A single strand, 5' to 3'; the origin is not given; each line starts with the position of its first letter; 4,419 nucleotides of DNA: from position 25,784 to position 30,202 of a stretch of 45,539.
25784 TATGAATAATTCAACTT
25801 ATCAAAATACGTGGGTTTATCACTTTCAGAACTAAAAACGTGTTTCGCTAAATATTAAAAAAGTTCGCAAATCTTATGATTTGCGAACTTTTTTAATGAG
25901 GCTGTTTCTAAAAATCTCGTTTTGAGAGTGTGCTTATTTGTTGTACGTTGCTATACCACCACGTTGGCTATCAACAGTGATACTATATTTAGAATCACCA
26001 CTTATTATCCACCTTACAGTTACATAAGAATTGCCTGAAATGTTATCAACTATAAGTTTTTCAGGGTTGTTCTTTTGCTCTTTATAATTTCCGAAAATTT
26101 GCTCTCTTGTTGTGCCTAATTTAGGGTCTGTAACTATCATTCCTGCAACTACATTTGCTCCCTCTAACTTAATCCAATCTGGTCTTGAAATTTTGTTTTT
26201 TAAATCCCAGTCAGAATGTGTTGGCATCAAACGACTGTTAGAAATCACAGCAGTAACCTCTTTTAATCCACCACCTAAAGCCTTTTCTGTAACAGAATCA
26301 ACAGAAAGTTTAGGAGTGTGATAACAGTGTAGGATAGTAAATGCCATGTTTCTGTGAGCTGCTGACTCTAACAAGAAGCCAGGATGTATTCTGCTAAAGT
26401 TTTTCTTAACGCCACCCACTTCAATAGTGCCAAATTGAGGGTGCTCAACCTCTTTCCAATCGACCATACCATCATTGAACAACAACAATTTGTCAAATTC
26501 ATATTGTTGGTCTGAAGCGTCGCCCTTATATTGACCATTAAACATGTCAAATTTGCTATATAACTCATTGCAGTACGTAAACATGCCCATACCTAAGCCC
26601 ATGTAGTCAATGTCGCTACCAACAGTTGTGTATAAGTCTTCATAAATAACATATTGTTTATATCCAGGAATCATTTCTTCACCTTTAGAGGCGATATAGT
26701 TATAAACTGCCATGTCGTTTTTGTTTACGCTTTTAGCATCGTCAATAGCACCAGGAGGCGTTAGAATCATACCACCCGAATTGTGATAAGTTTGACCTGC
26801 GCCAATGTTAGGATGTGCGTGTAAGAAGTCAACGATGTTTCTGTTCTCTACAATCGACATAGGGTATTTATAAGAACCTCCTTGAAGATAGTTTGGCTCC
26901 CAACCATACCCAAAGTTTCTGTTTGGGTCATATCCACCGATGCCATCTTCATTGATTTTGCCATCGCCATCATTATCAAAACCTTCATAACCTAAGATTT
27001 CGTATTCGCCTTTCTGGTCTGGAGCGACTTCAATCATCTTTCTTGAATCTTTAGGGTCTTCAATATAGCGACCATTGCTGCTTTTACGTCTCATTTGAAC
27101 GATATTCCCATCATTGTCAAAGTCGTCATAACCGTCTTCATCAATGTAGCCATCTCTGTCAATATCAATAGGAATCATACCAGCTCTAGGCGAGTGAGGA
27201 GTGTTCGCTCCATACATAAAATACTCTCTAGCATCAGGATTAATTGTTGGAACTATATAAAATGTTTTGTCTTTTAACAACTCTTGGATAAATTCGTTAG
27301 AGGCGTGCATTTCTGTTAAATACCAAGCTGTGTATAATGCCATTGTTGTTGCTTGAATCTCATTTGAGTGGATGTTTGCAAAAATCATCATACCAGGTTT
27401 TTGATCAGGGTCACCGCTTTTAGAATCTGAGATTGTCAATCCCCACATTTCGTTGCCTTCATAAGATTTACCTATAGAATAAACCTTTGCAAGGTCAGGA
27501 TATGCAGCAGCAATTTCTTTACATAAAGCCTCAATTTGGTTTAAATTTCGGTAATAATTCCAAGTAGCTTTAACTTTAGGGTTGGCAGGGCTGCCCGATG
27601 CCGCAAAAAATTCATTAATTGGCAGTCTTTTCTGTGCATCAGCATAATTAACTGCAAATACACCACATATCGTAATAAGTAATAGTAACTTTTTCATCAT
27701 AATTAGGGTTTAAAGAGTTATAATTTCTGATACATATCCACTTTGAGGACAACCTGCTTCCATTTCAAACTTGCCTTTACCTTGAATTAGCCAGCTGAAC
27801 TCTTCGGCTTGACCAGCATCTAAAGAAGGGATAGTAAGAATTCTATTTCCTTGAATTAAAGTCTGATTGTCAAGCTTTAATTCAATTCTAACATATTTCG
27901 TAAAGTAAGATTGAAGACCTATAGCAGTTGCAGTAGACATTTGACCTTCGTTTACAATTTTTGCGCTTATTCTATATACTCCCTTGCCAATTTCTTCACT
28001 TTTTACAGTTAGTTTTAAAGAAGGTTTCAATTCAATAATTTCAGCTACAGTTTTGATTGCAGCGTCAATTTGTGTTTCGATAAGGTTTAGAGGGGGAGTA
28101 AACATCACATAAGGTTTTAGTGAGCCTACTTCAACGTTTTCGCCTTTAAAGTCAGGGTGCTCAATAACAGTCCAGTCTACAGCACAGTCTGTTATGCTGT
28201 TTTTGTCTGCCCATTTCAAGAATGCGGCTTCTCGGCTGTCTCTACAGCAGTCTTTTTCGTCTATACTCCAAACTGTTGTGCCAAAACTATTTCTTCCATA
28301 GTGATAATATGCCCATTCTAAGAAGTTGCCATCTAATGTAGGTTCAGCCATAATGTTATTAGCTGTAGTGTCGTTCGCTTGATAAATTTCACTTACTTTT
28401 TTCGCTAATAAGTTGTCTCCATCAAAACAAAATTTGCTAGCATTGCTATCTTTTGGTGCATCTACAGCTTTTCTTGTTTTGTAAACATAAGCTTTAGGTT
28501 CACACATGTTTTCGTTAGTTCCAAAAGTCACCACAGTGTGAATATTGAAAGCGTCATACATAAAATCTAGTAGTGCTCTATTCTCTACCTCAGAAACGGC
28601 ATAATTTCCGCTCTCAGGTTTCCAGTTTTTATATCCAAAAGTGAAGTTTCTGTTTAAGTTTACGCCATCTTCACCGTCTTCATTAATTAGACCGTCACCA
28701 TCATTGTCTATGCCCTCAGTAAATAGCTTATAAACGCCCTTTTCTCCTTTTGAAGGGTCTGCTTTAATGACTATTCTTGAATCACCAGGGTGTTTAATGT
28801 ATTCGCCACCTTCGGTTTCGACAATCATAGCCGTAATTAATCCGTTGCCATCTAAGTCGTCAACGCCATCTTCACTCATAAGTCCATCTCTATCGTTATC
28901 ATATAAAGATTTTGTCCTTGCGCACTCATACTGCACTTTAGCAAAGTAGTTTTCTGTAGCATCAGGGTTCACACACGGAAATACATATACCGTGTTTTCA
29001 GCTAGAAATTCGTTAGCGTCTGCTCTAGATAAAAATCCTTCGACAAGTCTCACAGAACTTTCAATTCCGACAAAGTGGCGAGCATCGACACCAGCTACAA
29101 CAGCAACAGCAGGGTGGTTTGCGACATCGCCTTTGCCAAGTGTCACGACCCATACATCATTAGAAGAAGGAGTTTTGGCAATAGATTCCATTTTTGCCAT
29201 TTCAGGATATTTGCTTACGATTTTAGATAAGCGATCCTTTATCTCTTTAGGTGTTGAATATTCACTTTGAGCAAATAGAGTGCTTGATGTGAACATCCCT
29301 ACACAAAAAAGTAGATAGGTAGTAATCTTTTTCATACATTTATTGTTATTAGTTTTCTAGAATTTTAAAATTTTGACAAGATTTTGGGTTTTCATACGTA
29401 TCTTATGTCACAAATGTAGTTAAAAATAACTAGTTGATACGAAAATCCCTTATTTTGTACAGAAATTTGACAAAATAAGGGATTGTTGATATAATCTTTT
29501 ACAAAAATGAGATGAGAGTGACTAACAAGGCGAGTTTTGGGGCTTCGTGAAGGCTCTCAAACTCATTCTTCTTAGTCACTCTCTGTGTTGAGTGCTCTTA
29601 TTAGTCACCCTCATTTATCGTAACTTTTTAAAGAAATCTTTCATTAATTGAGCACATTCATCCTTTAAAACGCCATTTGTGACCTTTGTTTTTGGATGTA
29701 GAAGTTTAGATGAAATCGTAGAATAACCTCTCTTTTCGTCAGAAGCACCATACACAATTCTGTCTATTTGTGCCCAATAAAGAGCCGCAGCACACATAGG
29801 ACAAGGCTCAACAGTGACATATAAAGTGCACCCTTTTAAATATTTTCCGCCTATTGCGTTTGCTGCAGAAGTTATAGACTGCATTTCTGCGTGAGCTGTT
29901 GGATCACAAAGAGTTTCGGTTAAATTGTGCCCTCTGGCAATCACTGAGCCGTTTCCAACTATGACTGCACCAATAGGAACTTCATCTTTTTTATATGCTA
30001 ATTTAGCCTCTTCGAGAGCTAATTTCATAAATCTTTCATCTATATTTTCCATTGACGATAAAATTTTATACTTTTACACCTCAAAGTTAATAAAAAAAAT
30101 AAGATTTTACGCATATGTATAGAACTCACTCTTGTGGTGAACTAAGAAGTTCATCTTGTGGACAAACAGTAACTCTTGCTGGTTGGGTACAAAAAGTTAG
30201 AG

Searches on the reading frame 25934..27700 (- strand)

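Call 101: search_protein_families(library=pfam, proteins=[window:25934-27700:-], max_evalue=0.00001)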
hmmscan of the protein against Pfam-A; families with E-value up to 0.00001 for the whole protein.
window:25934-27700:- (588 aa): 1 family
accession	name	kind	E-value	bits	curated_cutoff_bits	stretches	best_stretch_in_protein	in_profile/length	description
PF00246.29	Peptidase_M14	-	1.9e-38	133.2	21.6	1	56-381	1-262/286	Zinc carboxypeptidase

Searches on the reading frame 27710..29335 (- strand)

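Call 101: search_protein_families(library=pfam, proteins=[window:27710-29335:-], max_evalue=0.00001)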
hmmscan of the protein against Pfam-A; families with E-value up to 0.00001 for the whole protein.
window:27710-29335:- (541 aa): 1 family
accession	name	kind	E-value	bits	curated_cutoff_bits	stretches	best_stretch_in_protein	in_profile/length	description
PF00246.29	Peptidase_M14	-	4.3e-20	72.9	21.6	2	35-128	4-104/286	Zinc carboxypeptidase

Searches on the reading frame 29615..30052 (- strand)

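Call 101: search_protein_families(library=pfam, proteins=[window:29615-30052:-], max_evalue=0.00001)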
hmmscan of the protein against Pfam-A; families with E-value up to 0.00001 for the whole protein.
window:29615-30052:- (145 aa): 3 families
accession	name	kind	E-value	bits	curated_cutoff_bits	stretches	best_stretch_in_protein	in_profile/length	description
PF14437.12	MafB19-deam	-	2e-38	131.9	27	1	5-145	3-142/142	MafB19-like deaminase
PF00383.29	dCMP_cyt_deam_1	-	2.1e-32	111.4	25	1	4-102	3-101/102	Cytidine and deoxycytidylate deaminase zinc-binding region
PF14439.12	Bd3614-deam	-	1.5e-06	28.6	38.5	1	28-104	12-91/113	Bd3614-like deaminase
